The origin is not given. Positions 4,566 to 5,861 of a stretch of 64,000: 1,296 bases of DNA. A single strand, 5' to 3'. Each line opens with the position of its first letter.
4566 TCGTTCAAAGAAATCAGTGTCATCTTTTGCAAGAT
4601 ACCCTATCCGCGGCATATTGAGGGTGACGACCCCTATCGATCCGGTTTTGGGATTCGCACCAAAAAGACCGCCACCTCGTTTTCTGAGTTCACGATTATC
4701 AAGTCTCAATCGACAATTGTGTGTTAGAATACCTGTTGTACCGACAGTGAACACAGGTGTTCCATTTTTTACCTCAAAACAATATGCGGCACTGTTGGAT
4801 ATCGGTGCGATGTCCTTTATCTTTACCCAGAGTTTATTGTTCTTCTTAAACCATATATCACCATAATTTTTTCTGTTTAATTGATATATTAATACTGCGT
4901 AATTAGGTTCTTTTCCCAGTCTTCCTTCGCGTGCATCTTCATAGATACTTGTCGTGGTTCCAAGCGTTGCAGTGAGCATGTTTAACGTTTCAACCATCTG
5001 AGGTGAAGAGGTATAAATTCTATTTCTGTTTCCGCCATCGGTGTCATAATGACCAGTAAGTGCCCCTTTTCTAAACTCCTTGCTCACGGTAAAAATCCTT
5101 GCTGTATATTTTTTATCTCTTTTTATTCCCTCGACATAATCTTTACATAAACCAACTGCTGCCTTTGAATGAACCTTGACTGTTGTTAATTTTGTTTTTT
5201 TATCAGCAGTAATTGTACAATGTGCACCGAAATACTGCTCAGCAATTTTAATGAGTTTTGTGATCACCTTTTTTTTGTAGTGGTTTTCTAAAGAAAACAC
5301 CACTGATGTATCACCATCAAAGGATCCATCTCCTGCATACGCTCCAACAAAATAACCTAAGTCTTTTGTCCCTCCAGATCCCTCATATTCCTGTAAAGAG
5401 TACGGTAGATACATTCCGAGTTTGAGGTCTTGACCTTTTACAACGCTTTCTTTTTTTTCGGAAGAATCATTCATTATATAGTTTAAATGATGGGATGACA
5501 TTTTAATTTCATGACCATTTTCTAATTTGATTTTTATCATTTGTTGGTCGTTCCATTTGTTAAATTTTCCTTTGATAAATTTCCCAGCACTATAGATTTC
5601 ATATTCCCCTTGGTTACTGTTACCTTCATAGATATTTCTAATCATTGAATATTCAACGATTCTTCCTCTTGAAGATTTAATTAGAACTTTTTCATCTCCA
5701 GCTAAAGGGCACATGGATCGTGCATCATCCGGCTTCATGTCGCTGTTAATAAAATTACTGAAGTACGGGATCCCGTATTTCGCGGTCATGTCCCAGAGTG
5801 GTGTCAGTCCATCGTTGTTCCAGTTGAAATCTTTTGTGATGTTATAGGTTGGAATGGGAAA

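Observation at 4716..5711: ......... intein inside the class III ribonucleotide reductase NrdD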

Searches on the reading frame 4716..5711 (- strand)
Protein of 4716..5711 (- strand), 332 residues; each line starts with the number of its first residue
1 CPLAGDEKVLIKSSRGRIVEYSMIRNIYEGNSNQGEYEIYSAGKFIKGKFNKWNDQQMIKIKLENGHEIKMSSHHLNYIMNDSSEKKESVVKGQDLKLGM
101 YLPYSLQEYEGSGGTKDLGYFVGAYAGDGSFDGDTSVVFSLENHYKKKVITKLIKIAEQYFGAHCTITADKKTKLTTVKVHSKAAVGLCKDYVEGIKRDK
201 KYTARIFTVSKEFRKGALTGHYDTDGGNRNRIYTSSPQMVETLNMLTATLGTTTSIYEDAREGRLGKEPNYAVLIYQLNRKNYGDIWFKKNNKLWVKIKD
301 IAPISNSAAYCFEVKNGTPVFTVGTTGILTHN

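Call 4: search_protein_families(library=pfam, proteins=[window:4716-5711:-], max_evalue=0.1)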
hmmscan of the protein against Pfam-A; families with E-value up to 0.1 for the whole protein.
window:4716-5711:- (332 aa): 3 families
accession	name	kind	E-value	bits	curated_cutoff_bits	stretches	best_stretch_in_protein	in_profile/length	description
PF14890.11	Intein_splicing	-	3.4e-07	30.6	35.8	1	49-332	40-155/155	Intein splicing domain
PF14528.11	LAGLIDADG_3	-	8.1e-05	23.2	22.5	1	218-275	7-68/82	LAGLIDADG-like domain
PF01079.26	Hint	-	0.084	12.9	29.7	0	54-92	63-104/213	Hint module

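Call 5: search_protein_families(library=ncbifam, proteins=[window:4716-5711:-], max_evalue=0.1)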
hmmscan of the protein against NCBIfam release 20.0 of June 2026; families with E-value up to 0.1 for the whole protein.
window:4716-5711:- (332 aa): 2 families
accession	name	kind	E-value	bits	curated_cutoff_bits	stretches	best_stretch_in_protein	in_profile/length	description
NF011491.0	PRK14898.1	equivalog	7.3e-08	30.9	783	1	116-250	243-378/860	DNA-directed RNA polymerase subunit A''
TIGR01445.1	intein_Nterm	domain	2.3e-06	28.5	24.5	1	3-75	2-79/83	intein N-terminal splicing region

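Call 7: search_solved_structures(query=window:4716-5711:-, show_alignments=3, max_evalue=1)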
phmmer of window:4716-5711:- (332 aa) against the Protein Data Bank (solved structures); distinct sequences matched with E-value up to 1: 0.

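Call 25: search_protein_representatives(protein=window:4716-5711:-)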
Query: 332 residues. Proteins with E-value up to 0.001 (for the whole library): 292; up to 1e-10: 159; up to 1e-30: 38. The best 150 are listed.
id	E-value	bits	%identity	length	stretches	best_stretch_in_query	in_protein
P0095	1.1e-149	514.4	69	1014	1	1-332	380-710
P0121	3.2e-145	499.8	68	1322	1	1-332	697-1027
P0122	1.4e-141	487.8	66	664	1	1-332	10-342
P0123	1.1e-122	425.7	59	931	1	1-332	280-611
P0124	1.2e-106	373.0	68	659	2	87-303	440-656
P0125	1.2e-103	363.1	56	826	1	1-332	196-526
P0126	2.2e-102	359.0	53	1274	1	1-332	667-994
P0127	3.0e-80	286.3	47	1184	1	1-332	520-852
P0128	2.7e-78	279.8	46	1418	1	1-332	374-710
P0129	4.1e-74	266.1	46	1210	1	1-332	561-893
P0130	7.5e-73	262.0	43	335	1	1-330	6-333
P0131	1.2e-67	244.9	43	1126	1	1-332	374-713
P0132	3.3e-63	230.2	44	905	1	1-332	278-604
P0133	2.3e-53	197.9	36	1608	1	1-332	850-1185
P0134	1.5e-48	182.1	42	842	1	1-332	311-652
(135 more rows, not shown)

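Call 27: find_homologous_proteins(query=window:4716-5711:-, max_evalue=0.00001)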
Query window:4716-5711:- (332 aa): 12 proteins with E <= 0.00001 among 2100 candidates.
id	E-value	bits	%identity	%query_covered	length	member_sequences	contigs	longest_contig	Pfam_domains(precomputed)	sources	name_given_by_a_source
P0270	4.0e-167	573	76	100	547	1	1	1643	PF14890.12,PF13597.12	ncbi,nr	ncbi:MAG: anaerobic ribonucleoside-triphosphate reductase, partial [Acidobacteriota bacterium]|nr:an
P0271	3.4e-147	508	67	100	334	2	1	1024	PF14890.12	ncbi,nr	ncbi:MAG: hypothetical protein KAT65_20115, partial [Methanophagales archaeon]|nr:hypothetical prote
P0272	8.9e-122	424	66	86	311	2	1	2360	PF14528.12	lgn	-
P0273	4.8e-117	409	77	70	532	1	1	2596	PF13597.12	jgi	jgi:hypothetical protein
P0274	9.8e-112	391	90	58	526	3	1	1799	PF13597.12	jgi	jgi:ribonucleoside-triphosphate reductase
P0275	2.2e-109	384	53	100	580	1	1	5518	PF13597.12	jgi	jgi:intein/homing endonuclease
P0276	5.7e-98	346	69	70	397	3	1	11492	PF13597.12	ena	-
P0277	3.5e-92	327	70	63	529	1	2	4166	PF13597.12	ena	-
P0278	4.9e-76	274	71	54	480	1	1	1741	PF13597.12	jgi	jgi:ribonucleoside-triphosphate reductase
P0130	2.4e-72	262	42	99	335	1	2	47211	-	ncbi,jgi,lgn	jgi:hypothetical protein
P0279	3.0e-46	176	61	41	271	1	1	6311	PF13597.12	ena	-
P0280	3.6e-35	140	72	28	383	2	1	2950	PF13597.12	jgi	jgi:ribonucleoside-triphosphate reductase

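Call 31: find_related_loci(query=A1, collection=genome_contigs, flank=4000)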
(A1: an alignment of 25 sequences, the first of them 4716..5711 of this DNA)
Query A1 (332 aa) in genome_contigs; peptide patterns used: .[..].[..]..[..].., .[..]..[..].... (x = any residue, [..] = any of these).
193 stretches matched a pattern; 69 encode a relative of the query (tblastn E <= 1e-3); 67 distinct loci.
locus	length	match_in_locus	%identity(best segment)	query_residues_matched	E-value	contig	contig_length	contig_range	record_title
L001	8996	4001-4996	94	1-332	0e+0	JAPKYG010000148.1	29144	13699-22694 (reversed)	MAG: Methanobacteriota archaeon isolate LacPavin_0920_SED3_MAG_41_62 LacPavin_0920_SED3_scaffold_954530, whole genome sh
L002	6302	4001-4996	87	1-332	0e+0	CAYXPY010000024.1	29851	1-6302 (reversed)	MAG TPA_asm: uncultured Thermoplasmatales archaeon isolate binchicken_co190_433 genome assembly, contig: NODE_2968_lengt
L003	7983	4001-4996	87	1-332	0e+0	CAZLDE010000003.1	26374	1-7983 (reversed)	MAG TPA_asm: uncultured Thermoplasmatales archaeon isolate SRP098346_co1_225 genome assembly, contig: NODE_1436_length_2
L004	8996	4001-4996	83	1-332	0e+0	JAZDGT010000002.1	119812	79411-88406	MAG: Methanobacteriota archaeon isolate MEGAHIT-group-0.28 k141_10083, whole genome shotgun sequence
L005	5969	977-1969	86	1-332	0e+0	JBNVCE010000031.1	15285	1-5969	MAG: Thermoplasmatota archaeon isolate A05DMB23 NODE_31_length_15285_cov_3.844846, whole genome shotgun sequence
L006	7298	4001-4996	76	1-332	5e-178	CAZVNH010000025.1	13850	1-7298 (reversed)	MAG TPA_asm: uncultured Thermoplasmatales archaeon isolate binchicken_co338_5 genome assembly, contig: NODE_1032_length_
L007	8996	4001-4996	76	1-332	6e-175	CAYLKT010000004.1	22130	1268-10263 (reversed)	MAG TPA_asm: uncultured Thermoplasmatales archaeon isolate binchicken_co122_15 genome assembly, contig: NODE_1307_length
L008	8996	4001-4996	73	1-332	3e-172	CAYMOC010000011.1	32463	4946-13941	MAG TPA_asm: uncultured Thermoplasmatales archaeon isolate SRP332253_co1_209 genome assembly, contig: NODE_1859_length_3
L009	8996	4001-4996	74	1-332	8e-169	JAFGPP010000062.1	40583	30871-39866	MAG: Thermoplasmatota archaeon isolate Zod_Metabat.7 k87_3629509, whole genome shotgun sequence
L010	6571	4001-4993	73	1-332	4e-165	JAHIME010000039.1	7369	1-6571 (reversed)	MAG: Patescibacteria group bacterium isolate KR13_N2.mb.53 KR13_N2.mb.53_k141_136511, whole genome shotgun sequence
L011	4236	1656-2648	71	1-332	3e-166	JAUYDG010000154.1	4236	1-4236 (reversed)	MAG: Nanoarchaeota archaeon isolate C20_metabat.bin.16 C20_k141_405630, whole genome shotgun sequence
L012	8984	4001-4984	70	1-332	1e-157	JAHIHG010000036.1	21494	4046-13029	MAG: Nanoarchaeota archaeon isolate KR11_N3.mb.40 KR11_N3.mb.40_k141_77411, whole genome shotgun sequence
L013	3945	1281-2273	69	1-332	4e-163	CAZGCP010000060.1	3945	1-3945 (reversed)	MAG TPA_asm: Candidatus Woesearchaeota archaeon isolate binchicken_co8_193 genome assembly, contig: NODE_46657_length_39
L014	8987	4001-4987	69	1-332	2e-156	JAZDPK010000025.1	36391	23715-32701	MAG: Parcubacteria group bacterium isolate MEGAHIT-group-0.83 k141_20479053, whole genome shotgun sequence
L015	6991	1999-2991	69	1-332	5e-156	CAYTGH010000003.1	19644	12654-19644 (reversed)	MAG TPA_asm: uncultured Candidatus Saccharibacteria bacterium isolate binchicken_co181_178 genome assembly, contig: NODE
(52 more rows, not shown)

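Call 38: predict_structure(alignment_id=A1)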
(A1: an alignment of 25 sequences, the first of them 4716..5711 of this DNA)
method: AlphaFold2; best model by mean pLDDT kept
length: 332 residues; sequences in the alignment: 25
mean_pLDDT: 90.1   pTM: 0.89
mean pLDDT of the five models: 90.1, 89.0, 88.9, 88.6, 87.2
residues with pLDDT >= 90: 222; 70-90: 96; 50-70: 14; < 50: 0
segments of 3 or more residues with pLDDT < 50: none
pLDDT, mean of each block of 10 residues (from residue 1): 91 80 89 76 90 91 95 93 92 96 95 96 95 92 88 97 92 89 96 91 96 97 75 90 95 90 76 88 92 96 90 79 87 74
secondary structure, 60 per line:
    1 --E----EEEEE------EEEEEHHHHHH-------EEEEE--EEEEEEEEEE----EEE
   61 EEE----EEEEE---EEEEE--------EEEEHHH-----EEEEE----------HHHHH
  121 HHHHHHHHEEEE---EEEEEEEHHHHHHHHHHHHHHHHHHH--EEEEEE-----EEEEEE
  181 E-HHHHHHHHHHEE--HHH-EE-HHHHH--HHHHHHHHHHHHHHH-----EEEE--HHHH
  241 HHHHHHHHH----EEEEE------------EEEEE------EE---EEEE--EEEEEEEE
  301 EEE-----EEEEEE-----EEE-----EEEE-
elements in order: E8-12 E19-23 H24-29 E37-41 E44-53 E58-63 E68-72 E76-80 E89-92 E101-105 H116-128 E129-132 E136-142 H143-161 E164-169 E175-181 H183-192 H204-208 H211-225 E231-234 H237-249 E254-258 E271-275 E287-290 E293-303 E309-314 E320-322 E328-331

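Call 44: fold_search(model_id=the predicted structure, library=pdb)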
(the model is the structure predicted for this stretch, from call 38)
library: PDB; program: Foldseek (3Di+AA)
matches with E <= 10: 666; with E <= 0.001: 54
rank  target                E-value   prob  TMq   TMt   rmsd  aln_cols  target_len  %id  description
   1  7qsu                  4.0e-19  1.00  0.78  0.71   5.1       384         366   17  Crystal structure of homing endonuclease-associated TliVMA intein (C1A, d333-339) (released 2022-03-30)
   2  7qss                  1.1e-16  1.00  0.76  0.60   5.4       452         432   15  Crystal structure of homing endonuclease-associated TliVMA intein (C1A) (released 2022-03-30)
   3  7qst                  3.5e-16  1.00  0.74  0.68   4.9       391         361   14  Crystal structure of homing endonuclease-associated PhoVMA intein (C1A) (released 2022-03-30)
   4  1vde_B                7.2e-12  1.00  0.68  0.54   5.9       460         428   14  PI-SCEI, A HOMING ENDONUCLEASE WITH PROTEIN SPLICING ACTIVITY (released 1998-04-08)
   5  1dq3                  8.0e-12  1.00  0.74  0.56   5.3       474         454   14  CRYSTAL STRUCTURE OF AN ARCHAEAL INTEIN-ENCODED HOMING ENDONUCLEASE PI-PFUI (released 2000-07-05)
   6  1ef0_A                1.1e-11  1.00  0.68  0.55   6.0       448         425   12  CRYSTAL STRUCTURE OF PI-SCEI MINIPRECURSOR (released 2000-06-07)
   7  1vde_A                2.7e-11  1.00  0.65  0.52   6.7       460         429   13  PI-SCEI, A HOMING ENDONUCLEASE WITH PROTEIN SPLICING ACTIVITY (released 1998-04-08)
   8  2cw7                  5.7e-11  1.00  0.72  0.46   6.4       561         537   12  Crystal structure of intein homing endonuclease II (released 2006-04-18)
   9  1jva_B                2.4e-10  1.00  0.67  0.53   6.1       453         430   11  CRYSTAL STRUCTURE OF THE VMA1-DERIVED ENDONUCLEASE BEARING THE N AND C EXTEIN PROPEPTIDES (released 2002-08-29)
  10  1lws_A                1.7e-09  1.00  0.65  0.53   6.4       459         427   13  Crystal structure of the intein homing endonuclease PI-SceI bound to its recognition sequence (released 2002-09-27)
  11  1jva_A                2.9e-09  1.00  0.66  0.53   6.7       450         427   12  CRYSTAL STRUCTURE OF THE VMA1-DERIVED ENDONUCLEASE BEARING THE N AND C EXTEIN PROPEPTIDES (released 2002-08-29)
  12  1um2_B                1.3e-08  1.00  0.68  0.55   5.9       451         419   12  Crystal Structure of the Vma1-Derived Endonuclease with the Ligated Extein Segment (released 2004-09-22)
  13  1dfa                  1.5e-08  1.00  0.63  0.53   7.6       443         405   13  CRYSTAL STRUCTURE OF PI-SCEI IN C2 SPACE GROUP (released 1999-12-08)
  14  1ef0_B                2.1e-08  1.00  0.66  0.56   5.9       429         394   12  CRYSTAL STRUCTURE OF PI-SCEI MINIPRECURSOR (released 2000-06-07)
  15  1lwt_A                6.1e-08  1.00  0.63  0.49   7.2       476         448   13  Crystal structure of the intein homing endonuclease PI-SceI bound to its substrate DNA (Ca2+ free) (released 2002-09-27)
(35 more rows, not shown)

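Call 66: find_encoding_contigs(protein=P0130, flank=4000, max_places=2)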
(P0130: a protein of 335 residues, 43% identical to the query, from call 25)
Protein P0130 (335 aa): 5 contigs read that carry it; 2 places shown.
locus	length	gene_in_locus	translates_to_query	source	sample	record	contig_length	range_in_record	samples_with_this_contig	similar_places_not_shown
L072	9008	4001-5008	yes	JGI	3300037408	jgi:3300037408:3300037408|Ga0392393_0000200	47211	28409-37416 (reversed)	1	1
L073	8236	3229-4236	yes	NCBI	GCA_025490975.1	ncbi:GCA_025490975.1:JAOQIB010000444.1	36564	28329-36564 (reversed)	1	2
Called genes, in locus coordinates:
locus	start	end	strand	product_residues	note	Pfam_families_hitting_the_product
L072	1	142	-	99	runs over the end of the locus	-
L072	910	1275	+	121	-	-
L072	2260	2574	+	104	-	-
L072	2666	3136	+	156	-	PF12850:Metallophos_2 (weak)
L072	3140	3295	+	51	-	-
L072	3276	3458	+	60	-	-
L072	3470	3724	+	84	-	-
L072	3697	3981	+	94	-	-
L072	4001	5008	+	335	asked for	-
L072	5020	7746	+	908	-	PF13597:NRDD, PF14890:Intein_splicing, PF13597:NRDD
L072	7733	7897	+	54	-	PF13597:NRDD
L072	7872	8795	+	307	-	PF02511:Thy1, PF13619:KTSC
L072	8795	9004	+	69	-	-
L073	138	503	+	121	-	-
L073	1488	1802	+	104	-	-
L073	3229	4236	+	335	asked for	-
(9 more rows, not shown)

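Call 68: search_solved_structures(query=A1, max_evalue=1, show_alignments=4)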
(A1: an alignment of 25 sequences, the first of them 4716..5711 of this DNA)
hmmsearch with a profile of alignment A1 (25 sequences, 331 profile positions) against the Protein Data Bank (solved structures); distinct sequences matched with E-value up to 1: 1.
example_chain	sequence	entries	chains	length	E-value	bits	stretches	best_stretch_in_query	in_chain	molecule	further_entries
6kgx_zE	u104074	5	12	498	0.28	13.3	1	153-213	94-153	LRC3 | Phycobilisome 31.8 kDa linker polypeptide, phycoerythrin-associated, rod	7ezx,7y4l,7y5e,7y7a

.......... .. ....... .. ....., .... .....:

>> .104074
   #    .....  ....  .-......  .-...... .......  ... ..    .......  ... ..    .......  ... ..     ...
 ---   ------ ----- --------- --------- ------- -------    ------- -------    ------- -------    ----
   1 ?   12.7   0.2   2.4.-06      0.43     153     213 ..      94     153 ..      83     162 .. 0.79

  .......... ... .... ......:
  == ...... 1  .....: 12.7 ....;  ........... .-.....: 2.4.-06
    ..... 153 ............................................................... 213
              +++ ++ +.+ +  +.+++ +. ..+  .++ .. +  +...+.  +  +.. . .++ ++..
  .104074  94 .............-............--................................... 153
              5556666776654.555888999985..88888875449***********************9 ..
